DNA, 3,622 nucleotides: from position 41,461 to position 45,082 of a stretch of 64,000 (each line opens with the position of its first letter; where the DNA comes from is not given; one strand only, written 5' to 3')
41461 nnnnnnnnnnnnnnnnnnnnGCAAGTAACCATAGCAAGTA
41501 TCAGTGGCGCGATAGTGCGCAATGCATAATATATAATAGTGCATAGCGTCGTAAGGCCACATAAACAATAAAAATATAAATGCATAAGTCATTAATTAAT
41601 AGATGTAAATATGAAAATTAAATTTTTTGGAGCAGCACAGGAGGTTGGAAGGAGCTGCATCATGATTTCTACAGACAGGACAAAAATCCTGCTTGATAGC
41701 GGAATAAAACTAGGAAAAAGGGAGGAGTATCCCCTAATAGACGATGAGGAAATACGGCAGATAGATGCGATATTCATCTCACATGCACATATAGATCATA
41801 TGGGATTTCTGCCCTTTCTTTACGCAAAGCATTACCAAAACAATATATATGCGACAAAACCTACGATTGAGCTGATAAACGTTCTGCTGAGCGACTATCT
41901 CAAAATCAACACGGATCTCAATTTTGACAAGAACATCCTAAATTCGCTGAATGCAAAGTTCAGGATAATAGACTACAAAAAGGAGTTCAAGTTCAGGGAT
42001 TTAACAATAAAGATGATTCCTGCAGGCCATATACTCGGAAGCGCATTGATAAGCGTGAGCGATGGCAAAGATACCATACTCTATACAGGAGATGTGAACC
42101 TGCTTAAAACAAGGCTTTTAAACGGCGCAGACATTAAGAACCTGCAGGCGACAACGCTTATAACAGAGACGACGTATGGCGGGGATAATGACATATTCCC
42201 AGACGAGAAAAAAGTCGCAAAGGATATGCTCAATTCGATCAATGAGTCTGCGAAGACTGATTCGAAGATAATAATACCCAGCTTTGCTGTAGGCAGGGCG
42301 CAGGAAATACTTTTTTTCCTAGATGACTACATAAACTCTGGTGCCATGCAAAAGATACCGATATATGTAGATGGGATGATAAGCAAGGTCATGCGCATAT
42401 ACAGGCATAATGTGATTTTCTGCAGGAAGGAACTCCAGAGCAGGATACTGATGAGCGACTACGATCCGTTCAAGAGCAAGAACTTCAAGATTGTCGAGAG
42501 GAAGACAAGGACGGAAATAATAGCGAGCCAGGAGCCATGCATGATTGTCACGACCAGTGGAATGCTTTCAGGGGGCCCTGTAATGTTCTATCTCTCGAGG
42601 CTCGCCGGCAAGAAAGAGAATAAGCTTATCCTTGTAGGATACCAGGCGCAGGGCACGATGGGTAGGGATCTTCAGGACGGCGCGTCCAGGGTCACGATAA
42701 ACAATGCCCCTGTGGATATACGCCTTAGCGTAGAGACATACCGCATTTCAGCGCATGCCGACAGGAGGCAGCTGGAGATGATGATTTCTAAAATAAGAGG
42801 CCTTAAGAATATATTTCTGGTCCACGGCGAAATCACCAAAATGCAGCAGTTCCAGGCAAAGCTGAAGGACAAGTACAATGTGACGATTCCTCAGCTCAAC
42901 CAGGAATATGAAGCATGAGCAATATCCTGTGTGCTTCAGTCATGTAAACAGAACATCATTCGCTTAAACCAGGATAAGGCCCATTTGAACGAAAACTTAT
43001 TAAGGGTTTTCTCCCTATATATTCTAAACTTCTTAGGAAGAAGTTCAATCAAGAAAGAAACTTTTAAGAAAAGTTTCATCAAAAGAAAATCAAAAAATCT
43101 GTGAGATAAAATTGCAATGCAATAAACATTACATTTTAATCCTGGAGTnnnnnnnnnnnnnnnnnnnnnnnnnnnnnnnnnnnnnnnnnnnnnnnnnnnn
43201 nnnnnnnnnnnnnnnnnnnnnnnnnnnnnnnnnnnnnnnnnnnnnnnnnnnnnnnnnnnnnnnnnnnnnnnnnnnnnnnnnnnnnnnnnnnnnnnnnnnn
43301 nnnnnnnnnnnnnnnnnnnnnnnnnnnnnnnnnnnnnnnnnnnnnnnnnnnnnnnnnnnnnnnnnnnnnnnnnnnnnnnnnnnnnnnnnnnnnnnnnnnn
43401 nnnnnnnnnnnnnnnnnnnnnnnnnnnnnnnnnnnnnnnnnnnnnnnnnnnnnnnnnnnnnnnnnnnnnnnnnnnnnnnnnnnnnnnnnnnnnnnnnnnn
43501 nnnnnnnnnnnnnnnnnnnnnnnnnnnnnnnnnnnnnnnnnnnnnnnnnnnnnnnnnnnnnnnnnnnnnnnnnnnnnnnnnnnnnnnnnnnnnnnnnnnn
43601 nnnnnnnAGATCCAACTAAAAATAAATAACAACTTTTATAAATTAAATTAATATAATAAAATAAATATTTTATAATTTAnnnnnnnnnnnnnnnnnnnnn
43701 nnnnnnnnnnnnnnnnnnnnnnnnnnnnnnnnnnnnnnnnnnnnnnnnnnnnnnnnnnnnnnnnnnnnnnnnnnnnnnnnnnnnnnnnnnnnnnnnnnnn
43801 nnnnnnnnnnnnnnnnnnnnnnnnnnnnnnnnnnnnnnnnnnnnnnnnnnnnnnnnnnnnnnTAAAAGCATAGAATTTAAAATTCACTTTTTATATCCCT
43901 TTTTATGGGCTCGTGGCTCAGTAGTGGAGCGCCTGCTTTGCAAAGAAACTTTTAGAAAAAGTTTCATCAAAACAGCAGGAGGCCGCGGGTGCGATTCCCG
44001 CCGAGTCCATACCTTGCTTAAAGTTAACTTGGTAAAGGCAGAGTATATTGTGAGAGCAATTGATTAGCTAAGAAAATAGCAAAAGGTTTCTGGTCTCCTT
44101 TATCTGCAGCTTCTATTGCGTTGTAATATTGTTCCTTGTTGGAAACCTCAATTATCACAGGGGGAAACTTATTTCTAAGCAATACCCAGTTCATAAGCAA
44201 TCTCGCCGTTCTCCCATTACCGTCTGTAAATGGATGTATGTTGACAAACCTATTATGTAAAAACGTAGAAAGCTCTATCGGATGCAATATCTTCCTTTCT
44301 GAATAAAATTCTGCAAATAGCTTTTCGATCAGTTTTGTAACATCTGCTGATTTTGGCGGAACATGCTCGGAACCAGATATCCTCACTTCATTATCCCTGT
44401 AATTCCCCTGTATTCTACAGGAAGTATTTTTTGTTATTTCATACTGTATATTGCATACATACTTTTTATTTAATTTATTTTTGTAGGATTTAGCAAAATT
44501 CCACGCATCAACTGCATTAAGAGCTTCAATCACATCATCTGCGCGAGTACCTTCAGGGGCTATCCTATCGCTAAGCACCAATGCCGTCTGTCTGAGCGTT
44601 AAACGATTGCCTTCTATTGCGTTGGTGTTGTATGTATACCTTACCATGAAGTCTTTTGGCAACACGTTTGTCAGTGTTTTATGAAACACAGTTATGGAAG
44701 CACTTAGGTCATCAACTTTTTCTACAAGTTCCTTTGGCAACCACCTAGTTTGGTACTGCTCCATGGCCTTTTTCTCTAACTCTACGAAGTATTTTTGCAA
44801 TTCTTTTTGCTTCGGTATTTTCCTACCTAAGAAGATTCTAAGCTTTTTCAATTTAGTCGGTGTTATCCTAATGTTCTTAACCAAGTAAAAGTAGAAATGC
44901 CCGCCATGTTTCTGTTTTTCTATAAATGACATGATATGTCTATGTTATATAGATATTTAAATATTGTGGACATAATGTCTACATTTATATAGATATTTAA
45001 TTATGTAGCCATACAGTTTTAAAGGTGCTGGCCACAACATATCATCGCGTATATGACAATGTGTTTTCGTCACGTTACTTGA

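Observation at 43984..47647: A 3.6-kb island bounded by a 27-nt direct repeat of the tRNA-Ala 3' end, with no recognisable integrase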

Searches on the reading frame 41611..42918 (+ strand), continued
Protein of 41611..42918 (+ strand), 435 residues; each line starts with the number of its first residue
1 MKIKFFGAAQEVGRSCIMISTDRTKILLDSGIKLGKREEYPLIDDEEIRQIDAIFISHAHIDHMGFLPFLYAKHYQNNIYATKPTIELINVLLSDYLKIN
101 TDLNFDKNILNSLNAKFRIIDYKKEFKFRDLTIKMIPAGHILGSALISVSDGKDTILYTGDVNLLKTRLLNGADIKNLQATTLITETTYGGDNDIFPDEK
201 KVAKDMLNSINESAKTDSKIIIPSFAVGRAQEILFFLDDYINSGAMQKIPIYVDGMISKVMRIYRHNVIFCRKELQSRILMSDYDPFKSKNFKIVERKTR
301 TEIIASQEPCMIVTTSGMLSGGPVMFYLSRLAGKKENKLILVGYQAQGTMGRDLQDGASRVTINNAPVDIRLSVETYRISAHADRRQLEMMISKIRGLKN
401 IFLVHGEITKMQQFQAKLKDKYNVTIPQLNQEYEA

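Call 89: find_encoding_contigs(protein=P0030, flank=6000, max_places=5)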
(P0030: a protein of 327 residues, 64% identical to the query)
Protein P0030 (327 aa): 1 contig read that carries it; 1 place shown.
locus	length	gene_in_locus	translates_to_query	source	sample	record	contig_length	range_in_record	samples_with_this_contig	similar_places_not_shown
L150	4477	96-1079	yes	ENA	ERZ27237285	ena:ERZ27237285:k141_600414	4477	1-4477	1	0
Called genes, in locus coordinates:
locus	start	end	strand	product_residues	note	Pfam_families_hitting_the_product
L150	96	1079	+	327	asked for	PF00589:Phage_integrase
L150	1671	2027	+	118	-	-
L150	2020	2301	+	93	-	-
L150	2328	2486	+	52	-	-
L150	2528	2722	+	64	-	-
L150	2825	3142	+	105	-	-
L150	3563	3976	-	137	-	PF00106:adh_short, PF13561:adh_short_C2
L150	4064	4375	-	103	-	PF00106:adh_short, PF08659:KR, PF13561:adh_short_C2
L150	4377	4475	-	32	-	?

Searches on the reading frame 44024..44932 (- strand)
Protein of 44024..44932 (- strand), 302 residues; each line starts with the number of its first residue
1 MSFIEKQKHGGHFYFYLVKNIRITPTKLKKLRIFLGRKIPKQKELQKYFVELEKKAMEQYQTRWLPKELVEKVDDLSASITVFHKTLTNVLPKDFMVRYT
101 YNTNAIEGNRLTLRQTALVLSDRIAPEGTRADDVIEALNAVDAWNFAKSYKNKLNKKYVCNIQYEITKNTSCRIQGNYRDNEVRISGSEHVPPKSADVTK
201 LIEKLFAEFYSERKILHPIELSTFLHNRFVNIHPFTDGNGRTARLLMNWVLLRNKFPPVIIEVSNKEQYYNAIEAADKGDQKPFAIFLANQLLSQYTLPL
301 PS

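Call 8: search_protein_families(library=pfam, proteins=[window:44024-44932:-], max_evalue=0.1)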
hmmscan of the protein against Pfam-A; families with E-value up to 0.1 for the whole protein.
window:44024-44932:- (302 aa): 1 family
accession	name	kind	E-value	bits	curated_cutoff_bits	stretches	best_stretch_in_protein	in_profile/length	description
PF02661.23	Fic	-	5.5e-21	75.6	24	1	154-251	2-93/93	Fic/DOC family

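Call 9: search_protein_families(library=phrogs, proteins=[window:44024-44932:-], max_evalue=0.1)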
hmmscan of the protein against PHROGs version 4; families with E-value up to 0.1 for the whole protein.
window:44024-44932:- (302 aa): 8 families
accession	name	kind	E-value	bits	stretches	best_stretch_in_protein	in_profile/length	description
phrog_11900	-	unknown function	1.5e-43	149.9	1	88-290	6-215/230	-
phrog_5978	-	unknown function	9.3e-31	108.2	1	95-295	52-270/364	-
phrog_23170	-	unknown function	1.3e-10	42.2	1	145-287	33-183/191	-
phrog_13548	-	unknown function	1.8e-07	31.5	1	96-273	65-248/379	-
phrog_12747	-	unknown function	0.0003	21.4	1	225-283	130-188/211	-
phrog_577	-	moron, auxiliary metabolic gene and host takeover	0.0015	19.4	1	203-255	38-89/128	Doc-like toxin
phrog_10690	-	unknown function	0.0033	17.5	1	221-251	269-298/346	-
phrog_34018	-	unknown function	0.015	15.9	0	132-168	72-108/188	-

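Call 55: find_encoding_contigs(protein=window:44024-44932:-, flank=6000, max_places=10)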
Protein window:44024-44932:- (302 aa): 11 contigs read that carry it; 10 places shown.
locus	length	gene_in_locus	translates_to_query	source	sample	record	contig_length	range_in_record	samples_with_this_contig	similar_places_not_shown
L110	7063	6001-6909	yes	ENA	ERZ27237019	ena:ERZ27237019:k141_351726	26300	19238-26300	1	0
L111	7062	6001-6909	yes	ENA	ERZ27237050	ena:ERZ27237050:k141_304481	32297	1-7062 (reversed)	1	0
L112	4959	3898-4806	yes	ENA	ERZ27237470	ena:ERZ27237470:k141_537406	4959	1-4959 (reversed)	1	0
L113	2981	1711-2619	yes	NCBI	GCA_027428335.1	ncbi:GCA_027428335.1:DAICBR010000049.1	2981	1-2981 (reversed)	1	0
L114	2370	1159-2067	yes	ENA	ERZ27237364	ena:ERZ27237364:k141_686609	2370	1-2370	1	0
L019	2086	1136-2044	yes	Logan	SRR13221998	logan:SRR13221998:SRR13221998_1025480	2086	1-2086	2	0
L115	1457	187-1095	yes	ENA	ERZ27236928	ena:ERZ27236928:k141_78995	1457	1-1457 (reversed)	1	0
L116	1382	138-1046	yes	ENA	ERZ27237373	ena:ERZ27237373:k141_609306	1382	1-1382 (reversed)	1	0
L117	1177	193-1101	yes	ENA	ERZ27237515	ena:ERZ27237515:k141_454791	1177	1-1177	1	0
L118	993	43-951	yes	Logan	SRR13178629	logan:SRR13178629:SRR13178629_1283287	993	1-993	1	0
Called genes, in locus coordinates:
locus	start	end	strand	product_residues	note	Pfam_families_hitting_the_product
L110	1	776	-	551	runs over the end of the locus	PF00118:Cpn60_TCP1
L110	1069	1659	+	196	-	PF09565:RE_NgoFVII (faint), PF13091:PLDc_2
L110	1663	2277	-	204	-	PF01569:PAP2, PF14378:PAP2_3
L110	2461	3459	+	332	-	PF01728:FtsJ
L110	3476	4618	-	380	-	PF13649:Methyltransf_25, PF13847:Methyltransf_31, PF08241:Methyltransf_11, PF08242:Methyltransf_12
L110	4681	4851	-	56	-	PF09853:DUF2080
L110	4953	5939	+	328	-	-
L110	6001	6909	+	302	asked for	PF02661:Fic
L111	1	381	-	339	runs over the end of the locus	PF00005:ABC_tran, PF13304:AAA_21 (faint), PF13732:DrrA1-3_C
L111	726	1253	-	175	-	PF04343:DUF488, PF22751:DUF488-N3a (weak)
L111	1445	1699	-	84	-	-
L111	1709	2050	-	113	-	-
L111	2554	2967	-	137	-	PF10130:PIN_2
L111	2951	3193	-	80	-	PF26688:RHH_12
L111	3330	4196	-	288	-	PF01022:HTH_5, PF12802:MarR_2 (weak), PF12840:HTH_20 (weak), PF13412:HTH_24 (weak)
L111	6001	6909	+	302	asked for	PF02661:Fic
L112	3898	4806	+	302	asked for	PF02661:Fic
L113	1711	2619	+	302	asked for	PF02661:Fic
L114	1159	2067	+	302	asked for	PF02661:Fic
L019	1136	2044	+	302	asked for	PF02661:Fic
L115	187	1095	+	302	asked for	PF02661:Fic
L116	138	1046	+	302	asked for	PF02661:Fic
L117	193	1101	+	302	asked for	PF02661:Fic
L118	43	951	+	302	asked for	PF02661:Fic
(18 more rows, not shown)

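Call 73: list_cluster_members(proteins=[L128:13403-14980:+, L128:6543-7868:+, L128:754-3114:-, L128:14987-17419:-, L128:8075-8851:-, window:44024-44932:-, window:46737-47603:+, window:41611-42918:+])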
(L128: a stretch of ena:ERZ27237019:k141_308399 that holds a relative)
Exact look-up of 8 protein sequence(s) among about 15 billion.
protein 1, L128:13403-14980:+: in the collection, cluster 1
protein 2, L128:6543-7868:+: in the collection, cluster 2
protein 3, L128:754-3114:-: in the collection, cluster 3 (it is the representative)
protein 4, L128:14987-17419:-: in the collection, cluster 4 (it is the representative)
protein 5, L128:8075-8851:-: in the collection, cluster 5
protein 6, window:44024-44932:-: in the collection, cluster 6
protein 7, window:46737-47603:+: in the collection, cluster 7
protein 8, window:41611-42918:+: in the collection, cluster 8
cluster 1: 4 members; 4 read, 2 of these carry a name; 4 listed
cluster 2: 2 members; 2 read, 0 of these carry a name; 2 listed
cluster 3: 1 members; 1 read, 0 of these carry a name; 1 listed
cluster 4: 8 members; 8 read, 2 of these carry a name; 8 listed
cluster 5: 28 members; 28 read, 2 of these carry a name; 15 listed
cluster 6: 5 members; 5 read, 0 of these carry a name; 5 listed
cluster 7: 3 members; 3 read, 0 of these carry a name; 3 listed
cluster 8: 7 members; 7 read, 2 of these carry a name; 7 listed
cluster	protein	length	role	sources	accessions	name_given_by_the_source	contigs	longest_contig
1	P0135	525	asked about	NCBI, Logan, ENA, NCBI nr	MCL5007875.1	MAG: DNA topoisomerase VI subunit B [Candidatus Marsarchaeota archaeon] | DNA topoisomerase VI subunit B [Candidatus Marsarchaeota archaeon]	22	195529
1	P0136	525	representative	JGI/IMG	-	DNA topoisomerase-6 subunit B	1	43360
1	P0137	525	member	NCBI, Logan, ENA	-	-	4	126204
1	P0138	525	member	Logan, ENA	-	-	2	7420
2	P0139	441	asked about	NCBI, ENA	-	-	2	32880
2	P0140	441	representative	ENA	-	-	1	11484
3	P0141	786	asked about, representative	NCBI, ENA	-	-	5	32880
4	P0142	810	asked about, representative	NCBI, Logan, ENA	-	-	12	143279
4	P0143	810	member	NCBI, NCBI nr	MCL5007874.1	MAG: hypothetical protein M1562_01330 [Candidatus Marsarchaeota archaeon] | hypothetical protein [Candidatus Marsarchaeota archaeon]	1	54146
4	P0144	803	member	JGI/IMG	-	hypothetical protein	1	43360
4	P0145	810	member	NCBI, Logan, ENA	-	-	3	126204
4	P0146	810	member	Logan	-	-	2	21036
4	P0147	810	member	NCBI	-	-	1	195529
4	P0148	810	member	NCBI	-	-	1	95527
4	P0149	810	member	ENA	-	-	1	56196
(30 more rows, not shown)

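Call 83: search_protein_families(library=ncbifam, proteins=[window:44024-44932:-, L110:4953-5939:+], max_evalue=0.01)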
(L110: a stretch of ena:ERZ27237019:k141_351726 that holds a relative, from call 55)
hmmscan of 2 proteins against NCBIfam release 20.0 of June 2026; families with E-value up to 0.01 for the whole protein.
window:44024-44932:- (302 aa): 6 families
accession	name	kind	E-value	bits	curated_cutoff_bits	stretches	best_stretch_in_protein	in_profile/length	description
NF041381.1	XopAC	subfamily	5.7e-15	55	450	1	180-272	341-430/451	XopAC/AvrAC family type III secretion system effector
TIGR02613.1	mob_myst_B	hypoth_equivalog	1.2e-09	38.3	124.4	1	139-286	30-183/186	mobile mystery protein B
NF046030.1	ProtAdlyltaseSoFic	equivalog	1e-07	31.3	550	1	191-276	151-242/361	protein adenylyltransferase Fic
NF046029.1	ProtAdlyltaseNmFic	equivalog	0.00028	20.7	230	1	232-275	96-139/177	protein adenylyltransferase Fic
NF010653.0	PRK14052.1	equivalog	0.0012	18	364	1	199-263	315-379/387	VopS family T3SS effector adenosine monophosphate-protein transferase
TIGR01550.1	DOC_P1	subfamily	0.0015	18.7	38.65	1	213-254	46-87/122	type II toxin-antitoxin system death-on-curing family toxin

L110:4953-5939:+ (328 aa): 1 family
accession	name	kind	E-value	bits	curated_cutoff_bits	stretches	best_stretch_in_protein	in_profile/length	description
NF033579.1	transpos_IS5_2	equivalog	0.00011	21.9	140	1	36-322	3-288/289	IS5 family transposase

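Call 84: search_protein_families(library=padloc, proteins=[window:44024-44932:-], max_evalue=0.01)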
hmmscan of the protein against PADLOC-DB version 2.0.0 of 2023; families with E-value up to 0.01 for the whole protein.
window:44024-44932:- (302 aa): 12 families
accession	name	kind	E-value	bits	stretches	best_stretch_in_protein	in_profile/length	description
PDLC04836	PDC-S04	-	9.9e-35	117.9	1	93-291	23-227/244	-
PDLC04837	PDC-S04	-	9.1e-31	104.9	1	83-290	13-222/234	-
PDLC03963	SoFic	-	1.3e-26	91.9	1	71-291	27-259/361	-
PDLC04840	PDC-S04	-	1.3e-25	88.4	1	93-277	9-200/227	-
PDLC04966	PDC-S24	-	1.2e-16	58.6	1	151-258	229-343/497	-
PDLC04839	PDC-S04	-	2.2e-16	58.1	1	151-290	56-200/205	-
PDLC04838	PDC-S04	-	2.7e-08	31.9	1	224-290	135-200/209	-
PDLC04841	PDC-S04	-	4.1e-05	21.4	1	232-278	209-255/292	-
PDLC04842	PDC-S04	-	5.6e-05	21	1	232-278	111-157/202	-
PDLC04965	PDC-S23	-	0.00072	17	1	81-256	104-283/327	-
PDLC04964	PDC-S23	-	0.0041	14.4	0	83-255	105-285/331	-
PDLC04848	PDC-S05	-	0.0054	14.3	0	229-255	220-246/291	-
